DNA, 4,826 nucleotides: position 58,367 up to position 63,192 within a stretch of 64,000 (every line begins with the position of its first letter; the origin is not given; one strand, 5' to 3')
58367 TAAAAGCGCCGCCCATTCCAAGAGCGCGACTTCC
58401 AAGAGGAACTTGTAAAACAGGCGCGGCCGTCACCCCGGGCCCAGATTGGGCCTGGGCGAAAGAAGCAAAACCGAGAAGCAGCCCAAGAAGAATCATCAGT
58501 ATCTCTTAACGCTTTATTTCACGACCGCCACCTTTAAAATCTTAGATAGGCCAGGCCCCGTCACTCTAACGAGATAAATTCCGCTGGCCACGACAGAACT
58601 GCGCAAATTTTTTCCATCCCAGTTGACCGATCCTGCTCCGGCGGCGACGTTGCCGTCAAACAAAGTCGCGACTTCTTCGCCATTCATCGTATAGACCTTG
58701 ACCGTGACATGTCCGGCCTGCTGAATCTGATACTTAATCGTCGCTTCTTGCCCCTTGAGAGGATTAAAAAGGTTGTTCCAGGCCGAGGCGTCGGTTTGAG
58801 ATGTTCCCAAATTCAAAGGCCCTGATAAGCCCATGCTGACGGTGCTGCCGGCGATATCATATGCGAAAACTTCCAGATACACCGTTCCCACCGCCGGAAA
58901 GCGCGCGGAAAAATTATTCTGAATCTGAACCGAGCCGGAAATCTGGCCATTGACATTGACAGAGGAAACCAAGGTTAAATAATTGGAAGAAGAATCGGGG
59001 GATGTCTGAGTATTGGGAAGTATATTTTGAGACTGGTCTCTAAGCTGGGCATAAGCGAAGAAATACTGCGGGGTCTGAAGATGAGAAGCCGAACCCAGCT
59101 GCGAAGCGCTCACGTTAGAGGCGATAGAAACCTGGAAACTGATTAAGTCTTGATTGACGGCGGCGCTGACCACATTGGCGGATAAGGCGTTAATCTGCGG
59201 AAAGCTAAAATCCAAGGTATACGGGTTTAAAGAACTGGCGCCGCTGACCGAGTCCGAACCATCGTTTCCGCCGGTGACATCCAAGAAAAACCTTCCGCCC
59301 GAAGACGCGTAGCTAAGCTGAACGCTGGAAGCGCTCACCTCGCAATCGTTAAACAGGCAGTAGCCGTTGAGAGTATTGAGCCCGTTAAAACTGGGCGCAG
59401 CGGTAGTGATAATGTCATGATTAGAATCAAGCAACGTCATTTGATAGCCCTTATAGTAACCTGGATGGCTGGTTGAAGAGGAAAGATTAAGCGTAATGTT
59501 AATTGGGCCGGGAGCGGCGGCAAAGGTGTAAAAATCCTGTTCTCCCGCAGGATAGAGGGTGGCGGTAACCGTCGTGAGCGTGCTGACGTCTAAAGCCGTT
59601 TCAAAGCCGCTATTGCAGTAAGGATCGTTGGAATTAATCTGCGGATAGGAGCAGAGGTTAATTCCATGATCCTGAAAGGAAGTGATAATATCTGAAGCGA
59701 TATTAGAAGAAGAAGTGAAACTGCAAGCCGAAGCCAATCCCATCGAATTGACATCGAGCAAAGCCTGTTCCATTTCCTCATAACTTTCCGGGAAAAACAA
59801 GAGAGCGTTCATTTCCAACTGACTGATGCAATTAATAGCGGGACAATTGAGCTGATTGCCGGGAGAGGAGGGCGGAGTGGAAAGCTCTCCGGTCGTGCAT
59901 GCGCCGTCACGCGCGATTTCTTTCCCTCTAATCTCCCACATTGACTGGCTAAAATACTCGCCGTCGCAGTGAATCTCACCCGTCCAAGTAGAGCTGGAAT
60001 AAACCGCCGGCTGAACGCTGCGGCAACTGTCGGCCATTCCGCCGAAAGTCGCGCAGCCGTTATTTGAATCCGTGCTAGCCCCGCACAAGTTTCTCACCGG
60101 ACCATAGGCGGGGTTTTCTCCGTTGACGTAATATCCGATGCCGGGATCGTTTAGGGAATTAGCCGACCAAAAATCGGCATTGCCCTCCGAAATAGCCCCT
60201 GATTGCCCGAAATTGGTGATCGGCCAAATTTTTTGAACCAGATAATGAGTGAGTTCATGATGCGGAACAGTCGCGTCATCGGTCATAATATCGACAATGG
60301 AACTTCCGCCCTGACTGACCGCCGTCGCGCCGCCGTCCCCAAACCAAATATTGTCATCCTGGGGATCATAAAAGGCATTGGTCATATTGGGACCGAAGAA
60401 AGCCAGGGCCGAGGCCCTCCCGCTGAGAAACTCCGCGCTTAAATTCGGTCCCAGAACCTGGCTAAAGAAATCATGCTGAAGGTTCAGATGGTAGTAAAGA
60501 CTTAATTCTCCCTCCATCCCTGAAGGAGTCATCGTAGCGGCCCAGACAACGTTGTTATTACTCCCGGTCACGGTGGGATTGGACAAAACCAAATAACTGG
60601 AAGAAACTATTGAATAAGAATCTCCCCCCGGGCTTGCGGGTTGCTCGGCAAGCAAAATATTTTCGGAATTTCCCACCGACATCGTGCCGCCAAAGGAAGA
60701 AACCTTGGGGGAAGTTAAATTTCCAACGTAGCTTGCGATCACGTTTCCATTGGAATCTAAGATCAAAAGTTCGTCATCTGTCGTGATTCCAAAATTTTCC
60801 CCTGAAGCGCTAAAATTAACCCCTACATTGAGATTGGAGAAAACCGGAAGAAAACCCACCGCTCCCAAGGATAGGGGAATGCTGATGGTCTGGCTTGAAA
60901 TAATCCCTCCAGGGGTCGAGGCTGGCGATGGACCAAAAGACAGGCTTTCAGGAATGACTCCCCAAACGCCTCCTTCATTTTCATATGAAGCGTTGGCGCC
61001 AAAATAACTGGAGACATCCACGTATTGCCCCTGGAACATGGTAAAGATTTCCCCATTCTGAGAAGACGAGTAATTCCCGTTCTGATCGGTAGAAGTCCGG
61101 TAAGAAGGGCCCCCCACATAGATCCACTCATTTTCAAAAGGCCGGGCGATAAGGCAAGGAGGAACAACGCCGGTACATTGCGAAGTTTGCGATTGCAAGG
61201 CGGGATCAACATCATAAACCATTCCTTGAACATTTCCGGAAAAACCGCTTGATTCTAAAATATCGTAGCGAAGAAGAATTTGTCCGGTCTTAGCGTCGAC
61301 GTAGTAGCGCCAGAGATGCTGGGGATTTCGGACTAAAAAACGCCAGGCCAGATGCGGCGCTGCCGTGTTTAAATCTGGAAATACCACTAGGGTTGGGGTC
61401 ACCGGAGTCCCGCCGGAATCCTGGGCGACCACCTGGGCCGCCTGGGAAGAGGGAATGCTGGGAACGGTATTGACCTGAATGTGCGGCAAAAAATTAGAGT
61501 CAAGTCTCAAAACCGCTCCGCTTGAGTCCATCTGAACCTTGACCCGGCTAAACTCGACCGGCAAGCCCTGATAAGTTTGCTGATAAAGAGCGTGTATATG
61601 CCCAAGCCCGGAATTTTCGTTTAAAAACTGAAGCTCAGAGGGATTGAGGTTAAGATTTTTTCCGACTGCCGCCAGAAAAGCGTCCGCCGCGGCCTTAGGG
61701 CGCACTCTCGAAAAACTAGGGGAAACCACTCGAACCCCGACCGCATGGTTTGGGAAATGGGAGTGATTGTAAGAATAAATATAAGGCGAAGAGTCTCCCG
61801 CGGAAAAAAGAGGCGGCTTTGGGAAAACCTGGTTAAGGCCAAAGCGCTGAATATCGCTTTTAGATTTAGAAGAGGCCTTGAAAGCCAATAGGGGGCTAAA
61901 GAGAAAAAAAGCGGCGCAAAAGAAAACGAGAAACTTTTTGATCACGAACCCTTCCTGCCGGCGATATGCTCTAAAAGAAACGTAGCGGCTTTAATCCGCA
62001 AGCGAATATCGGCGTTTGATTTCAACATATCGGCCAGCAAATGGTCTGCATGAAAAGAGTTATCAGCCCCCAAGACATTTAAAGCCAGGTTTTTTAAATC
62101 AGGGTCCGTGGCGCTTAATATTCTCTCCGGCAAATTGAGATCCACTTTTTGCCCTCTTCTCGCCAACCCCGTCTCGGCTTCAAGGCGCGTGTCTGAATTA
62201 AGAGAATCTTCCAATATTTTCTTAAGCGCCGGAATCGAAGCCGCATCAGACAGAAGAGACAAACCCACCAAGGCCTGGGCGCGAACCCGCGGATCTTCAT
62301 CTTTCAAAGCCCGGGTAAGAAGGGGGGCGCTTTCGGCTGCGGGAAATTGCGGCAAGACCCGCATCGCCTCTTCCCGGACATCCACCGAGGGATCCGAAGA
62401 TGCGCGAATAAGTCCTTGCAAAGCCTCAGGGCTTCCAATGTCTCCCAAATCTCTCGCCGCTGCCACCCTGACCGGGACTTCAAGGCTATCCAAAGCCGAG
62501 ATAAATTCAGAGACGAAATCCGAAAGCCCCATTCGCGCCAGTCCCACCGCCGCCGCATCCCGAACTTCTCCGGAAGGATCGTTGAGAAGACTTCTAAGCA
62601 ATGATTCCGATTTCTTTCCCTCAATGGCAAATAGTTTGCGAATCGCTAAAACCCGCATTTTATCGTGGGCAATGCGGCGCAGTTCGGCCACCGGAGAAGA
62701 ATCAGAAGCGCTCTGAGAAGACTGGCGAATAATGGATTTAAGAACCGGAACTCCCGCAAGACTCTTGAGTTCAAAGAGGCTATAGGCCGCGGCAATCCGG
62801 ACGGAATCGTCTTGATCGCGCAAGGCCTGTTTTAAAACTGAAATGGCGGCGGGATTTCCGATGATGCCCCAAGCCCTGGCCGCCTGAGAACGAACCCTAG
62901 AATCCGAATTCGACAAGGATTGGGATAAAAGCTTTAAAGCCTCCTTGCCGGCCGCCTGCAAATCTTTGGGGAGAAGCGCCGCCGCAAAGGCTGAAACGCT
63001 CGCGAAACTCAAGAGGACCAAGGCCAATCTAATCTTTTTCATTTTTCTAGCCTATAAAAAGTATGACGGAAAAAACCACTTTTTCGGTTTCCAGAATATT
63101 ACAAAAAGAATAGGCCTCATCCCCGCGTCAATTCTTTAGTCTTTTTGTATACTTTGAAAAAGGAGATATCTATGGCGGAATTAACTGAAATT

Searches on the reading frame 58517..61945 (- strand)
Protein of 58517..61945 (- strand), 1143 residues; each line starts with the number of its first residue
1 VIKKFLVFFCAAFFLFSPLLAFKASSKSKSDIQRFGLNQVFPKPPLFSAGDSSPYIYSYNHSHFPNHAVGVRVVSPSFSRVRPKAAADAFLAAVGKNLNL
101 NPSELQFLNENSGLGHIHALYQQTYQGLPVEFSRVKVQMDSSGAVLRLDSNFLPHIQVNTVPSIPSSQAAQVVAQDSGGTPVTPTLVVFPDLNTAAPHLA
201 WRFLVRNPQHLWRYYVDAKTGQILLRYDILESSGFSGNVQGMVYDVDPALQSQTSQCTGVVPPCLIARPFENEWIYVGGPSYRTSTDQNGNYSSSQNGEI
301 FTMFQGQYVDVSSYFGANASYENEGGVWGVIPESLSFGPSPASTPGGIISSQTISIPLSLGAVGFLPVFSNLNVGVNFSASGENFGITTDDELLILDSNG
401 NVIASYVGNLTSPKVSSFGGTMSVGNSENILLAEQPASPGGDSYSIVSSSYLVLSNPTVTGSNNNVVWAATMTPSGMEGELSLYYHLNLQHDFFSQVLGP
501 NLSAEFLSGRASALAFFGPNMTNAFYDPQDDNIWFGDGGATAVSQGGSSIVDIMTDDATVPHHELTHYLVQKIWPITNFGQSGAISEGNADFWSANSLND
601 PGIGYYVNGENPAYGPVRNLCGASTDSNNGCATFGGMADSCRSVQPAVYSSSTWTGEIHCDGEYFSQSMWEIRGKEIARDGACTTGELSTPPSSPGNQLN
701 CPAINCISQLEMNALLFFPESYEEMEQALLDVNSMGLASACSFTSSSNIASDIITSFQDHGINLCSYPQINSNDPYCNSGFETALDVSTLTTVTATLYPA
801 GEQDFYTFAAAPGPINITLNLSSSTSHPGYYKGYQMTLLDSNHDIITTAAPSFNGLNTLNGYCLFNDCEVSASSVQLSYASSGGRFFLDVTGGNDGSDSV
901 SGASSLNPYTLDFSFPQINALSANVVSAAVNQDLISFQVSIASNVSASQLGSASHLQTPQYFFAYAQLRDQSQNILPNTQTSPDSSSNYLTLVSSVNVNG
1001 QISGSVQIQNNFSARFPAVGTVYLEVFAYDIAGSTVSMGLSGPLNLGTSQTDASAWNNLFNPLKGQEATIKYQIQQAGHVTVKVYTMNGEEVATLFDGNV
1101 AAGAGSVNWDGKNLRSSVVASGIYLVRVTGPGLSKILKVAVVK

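Call 47: search_protein_families(library=pfam, proteins=[window:58517-61945:-], max_evalue=0.0001)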
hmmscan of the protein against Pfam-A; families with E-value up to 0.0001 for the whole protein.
window:58517-61945:- (1143 aa): 2 families
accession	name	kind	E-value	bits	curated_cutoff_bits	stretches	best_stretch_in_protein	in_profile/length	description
PF13860.13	FlgD_ig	-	7.6e-10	39.1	27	1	1065-1129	9-74/79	FlgD Ig-like domain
PF07504.19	FTP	-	2.7e-07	30.7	21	1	113-150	12-49/51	Fungalysin/Thermolysin Propeptide Motif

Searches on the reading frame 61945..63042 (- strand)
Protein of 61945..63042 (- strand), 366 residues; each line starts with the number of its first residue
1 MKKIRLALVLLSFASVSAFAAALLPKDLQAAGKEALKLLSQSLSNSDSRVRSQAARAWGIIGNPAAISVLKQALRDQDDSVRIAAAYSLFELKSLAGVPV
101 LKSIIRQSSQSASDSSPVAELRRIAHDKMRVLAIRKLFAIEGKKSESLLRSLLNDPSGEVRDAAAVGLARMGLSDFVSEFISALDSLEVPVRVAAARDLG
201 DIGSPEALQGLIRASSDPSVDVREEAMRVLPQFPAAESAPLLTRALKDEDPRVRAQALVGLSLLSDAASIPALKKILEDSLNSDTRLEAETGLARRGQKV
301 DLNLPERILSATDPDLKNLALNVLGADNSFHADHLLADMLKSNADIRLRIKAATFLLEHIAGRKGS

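Call 74: search_protein_families(library=pfam, proteins=[window:61945-63042:-], max_evalue=0.01)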
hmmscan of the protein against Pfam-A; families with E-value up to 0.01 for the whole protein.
window:61945-63042:- (366 aa): 10 families
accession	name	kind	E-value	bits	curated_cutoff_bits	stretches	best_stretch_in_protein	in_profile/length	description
PF13646.12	HEAT_2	-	8.9e-44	148.1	27.7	5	214-294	8-88/88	HEAT repeats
PF03130.22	HEAT_PBS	-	8.1e-20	69.5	20.9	1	191-217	1-27/27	PBS lyase HEAT-like repeat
PF02985.28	HEAT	-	1.7e-18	65.3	23.5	0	148-171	4-27/31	HEAT repeat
PF12717.13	Cnd1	-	4.5e-10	40.3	26.4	0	241-267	25-51/162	non-SMC mitotic condensation complex subunit 1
PF13513.12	HEAT_EZ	-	4.8e-10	40.2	27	0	14-57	6-51/55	HEAT-like repeat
PF00514.29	Arm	-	2.2e-05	24.8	20.6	0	240-265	15-40/41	Armadillo/beta-catenin-like repeat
PF10363.15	RTP1_C1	-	0.00011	22.7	25.9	0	34-113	18-88/112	Required for nuclear transport of RNA pol II C-terminus 1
PF13251.12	DUF4042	-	0.00024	21.3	27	0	235-264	38-67/182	Domain of unknown function (DUF4042)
PF12719.13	Cnd3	-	0.00057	19.6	25.8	0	66-183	64-159/288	Nuclear condensing complex subunits, C-term domain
PF25780.1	TPR_IPO5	-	0.0051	17.5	27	0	205-236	39-70/172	IPO5-like, TPR repeats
